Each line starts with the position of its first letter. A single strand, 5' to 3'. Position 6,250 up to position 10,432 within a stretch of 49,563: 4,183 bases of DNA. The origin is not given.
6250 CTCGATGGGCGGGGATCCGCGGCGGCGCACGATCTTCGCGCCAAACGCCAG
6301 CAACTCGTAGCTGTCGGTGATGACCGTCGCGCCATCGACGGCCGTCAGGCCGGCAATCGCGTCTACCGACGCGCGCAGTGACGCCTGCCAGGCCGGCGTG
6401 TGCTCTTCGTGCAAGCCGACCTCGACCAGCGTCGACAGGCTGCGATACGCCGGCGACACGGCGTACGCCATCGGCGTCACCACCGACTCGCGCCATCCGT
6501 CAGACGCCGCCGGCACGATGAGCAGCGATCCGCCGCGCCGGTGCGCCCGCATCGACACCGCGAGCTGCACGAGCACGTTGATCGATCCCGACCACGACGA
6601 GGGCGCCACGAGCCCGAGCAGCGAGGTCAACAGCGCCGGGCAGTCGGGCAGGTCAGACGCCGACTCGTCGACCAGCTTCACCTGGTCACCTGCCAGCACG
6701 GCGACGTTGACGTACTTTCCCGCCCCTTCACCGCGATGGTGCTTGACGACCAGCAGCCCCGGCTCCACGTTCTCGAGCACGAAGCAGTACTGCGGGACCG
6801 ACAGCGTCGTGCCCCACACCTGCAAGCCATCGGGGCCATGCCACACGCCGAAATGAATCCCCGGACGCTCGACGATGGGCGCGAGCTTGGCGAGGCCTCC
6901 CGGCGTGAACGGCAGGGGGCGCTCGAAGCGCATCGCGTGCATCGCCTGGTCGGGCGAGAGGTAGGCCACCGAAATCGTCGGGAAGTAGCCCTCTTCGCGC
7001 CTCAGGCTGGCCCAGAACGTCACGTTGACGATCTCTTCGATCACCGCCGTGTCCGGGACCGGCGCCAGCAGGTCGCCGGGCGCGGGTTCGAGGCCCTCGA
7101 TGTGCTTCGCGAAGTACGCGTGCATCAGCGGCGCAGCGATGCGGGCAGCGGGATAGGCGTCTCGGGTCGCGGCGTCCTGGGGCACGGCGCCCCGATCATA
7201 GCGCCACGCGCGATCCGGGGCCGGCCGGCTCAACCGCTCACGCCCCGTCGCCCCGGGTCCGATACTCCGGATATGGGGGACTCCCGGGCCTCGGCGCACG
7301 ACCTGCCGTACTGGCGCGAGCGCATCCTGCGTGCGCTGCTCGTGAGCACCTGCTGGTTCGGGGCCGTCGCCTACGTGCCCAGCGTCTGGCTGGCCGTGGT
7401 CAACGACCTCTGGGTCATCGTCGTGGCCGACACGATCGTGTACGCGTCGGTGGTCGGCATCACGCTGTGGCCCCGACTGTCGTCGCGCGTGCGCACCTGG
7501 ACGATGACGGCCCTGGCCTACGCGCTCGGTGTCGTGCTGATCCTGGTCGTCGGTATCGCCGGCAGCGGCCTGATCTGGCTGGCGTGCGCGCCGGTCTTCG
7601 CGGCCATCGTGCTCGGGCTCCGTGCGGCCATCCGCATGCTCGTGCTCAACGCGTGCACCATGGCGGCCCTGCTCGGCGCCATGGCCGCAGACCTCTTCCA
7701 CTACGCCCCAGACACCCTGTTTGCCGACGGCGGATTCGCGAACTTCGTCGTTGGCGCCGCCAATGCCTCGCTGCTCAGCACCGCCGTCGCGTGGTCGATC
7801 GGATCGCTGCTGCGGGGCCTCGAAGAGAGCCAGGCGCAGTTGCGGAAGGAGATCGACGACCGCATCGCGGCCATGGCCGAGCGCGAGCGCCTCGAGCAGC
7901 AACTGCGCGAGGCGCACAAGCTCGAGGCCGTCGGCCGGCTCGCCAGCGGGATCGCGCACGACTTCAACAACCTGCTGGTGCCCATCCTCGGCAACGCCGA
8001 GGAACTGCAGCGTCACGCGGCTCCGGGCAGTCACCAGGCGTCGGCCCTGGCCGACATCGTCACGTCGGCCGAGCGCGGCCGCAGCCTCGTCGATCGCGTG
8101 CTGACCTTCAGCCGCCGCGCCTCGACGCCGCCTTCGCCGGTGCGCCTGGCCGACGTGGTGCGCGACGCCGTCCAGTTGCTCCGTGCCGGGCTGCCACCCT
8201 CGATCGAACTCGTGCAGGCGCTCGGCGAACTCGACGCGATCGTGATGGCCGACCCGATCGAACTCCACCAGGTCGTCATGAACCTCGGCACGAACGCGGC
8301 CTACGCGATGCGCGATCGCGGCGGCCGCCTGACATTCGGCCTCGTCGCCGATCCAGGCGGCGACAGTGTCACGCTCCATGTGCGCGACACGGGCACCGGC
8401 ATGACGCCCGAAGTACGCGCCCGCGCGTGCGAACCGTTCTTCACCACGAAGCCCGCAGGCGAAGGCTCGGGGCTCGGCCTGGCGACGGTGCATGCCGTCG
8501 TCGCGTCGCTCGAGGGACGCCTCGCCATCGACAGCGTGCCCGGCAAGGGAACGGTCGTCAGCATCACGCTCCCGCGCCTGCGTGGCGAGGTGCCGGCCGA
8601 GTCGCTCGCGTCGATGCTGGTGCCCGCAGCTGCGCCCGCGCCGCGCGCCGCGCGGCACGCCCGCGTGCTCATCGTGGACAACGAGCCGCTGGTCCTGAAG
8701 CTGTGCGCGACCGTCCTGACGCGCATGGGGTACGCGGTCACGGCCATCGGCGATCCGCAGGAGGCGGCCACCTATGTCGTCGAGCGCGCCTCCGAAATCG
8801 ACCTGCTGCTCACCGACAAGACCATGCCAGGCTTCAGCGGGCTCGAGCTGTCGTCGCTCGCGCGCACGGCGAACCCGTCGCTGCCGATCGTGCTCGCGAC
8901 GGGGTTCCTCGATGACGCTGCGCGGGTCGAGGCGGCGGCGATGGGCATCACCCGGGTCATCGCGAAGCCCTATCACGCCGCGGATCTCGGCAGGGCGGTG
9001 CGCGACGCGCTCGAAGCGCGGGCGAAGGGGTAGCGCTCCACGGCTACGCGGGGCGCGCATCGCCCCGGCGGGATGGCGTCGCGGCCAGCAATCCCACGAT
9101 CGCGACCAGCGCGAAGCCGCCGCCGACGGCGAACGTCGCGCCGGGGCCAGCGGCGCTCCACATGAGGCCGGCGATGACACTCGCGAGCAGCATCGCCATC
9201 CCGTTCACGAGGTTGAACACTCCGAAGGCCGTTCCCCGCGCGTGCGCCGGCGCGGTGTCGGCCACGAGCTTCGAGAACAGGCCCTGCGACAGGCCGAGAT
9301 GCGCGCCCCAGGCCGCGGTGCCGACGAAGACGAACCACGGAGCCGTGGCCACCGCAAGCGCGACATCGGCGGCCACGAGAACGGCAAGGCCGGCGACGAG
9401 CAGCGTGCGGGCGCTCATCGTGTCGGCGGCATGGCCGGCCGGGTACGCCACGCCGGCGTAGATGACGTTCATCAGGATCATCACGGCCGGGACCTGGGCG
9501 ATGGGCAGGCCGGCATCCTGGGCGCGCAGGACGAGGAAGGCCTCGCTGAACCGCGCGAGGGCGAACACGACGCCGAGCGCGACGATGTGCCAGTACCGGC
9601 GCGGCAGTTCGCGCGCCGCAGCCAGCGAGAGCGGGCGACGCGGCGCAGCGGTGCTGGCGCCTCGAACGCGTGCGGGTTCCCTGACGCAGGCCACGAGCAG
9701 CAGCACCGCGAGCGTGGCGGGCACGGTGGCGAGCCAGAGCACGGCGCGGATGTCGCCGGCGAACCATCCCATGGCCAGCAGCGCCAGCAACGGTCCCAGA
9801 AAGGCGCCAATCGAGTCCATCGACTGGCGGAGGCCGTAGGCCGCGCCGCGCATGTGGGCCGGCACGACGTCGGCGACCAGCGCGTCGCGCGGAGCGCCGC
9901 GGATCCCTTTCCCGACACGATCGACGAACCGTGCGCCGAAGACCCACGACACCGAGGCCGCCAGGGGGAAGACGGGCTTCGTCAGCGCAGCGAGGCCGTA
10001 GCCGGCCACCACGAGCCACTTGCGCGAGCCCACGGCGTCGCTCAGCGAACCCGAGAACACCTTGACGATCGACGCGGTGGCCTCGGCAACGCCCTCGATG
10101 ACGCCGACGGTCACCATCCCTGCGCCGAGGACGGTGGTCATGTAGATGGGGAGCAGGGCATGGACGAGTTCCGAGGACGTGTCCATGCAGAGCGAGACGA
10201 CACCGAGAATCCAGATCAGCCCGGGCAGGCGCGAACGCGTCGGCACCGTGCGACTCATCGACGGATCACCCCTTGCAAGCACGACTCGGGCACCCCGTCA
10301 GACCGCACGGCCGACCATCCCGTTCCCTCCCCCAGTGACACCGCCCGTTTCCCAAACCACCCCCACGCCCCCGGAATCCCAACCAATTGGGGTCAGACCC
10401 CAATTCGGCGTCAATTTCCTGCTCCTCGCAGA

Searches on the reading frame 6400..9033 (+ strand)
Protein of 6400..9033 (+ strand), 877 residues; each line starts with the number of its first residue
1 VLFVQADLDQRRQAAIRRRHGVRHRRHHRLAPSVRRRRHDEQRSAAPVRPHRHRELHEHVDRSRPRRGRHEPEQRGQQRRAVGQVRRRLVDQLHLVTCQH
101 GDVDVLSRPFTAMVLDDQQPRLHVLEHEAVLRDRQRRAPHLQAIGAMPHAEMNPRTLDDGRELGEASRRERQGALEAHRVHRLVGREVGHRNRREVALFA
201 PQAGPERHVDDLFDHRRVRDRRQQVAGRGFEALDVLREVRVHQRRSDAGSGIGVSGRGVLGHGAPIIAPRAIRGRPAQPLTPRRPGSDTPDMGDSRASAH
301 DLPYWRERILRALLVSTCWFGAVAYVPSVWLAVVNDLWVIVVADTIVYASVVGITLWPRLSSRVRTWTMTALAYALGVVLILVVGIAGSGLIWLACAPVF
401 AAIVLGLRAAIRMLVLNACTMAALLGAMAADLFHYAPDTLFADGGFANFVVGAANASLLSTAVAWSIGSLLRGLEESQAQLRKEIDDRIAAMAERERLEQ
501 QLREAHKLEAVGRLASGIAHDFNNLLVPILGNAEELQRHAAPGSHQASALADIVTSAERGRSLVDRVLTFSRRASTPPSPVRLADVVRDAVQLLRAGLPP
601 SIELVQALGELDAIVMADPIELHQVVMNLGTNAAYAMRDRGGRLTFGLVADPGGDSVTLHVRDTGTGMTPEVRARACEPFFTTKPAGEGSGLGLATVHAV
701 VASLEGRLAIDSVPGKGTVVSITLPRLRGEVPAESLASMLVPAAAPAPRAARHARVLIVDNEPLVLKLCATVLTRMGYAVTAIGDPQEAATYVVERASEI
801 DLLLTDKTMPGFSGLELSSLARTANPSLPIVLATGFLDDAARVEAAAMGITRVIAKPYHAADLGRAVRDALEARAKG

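Call 67: search_protein_families(library=pfam, proteins=[window:6400-9033:+], max_evalue=0.0001)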
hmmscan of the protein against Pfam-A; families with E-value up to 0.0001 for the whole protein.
window:6400-9033:+ (877 aa): 4 families
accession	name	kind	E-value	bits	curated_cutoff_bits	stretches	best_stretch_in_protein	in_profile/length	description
PF20969.2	MASE11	-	9.4e-38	130.2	27.3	1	304-474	1-168/168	MASE11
PF02518.31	HATPase_c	-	2.3e-21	76.8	26.4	1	618-726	2-109/111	Histidine kinase-, DNA gyrase B-, and HSP90-like ATPase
PF00072.30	Response_reg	-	2e-19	70.2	30.2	1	756-867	1-110/111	Response regulator receiver domain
PF00512.31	HisKA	-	1.2e-09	38.5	26.9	1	512-573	3-63/66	His Kinase A (phospho-acceptor) domain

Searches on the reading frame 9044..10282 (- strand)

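Call 67: search_protein_families(library=pfam, proteins=[window:9044-10282:-], max_evalue=0.0001)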
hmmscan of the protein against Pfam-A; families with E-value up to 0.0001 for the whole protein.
window:9044-10282:- (412 aa): 2 families
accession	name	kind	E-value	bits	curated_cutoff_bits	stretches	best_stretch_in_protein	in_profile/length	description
PF07690.21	MFS_1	-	1.1e-34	120.4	33.4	2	28-276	3-252/347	Major Facilitator Superfamily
PF00083.30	Sugar_tr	-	1.7e-08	34.2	22.3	1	236-399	19-189/452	Sugar (and other) transporter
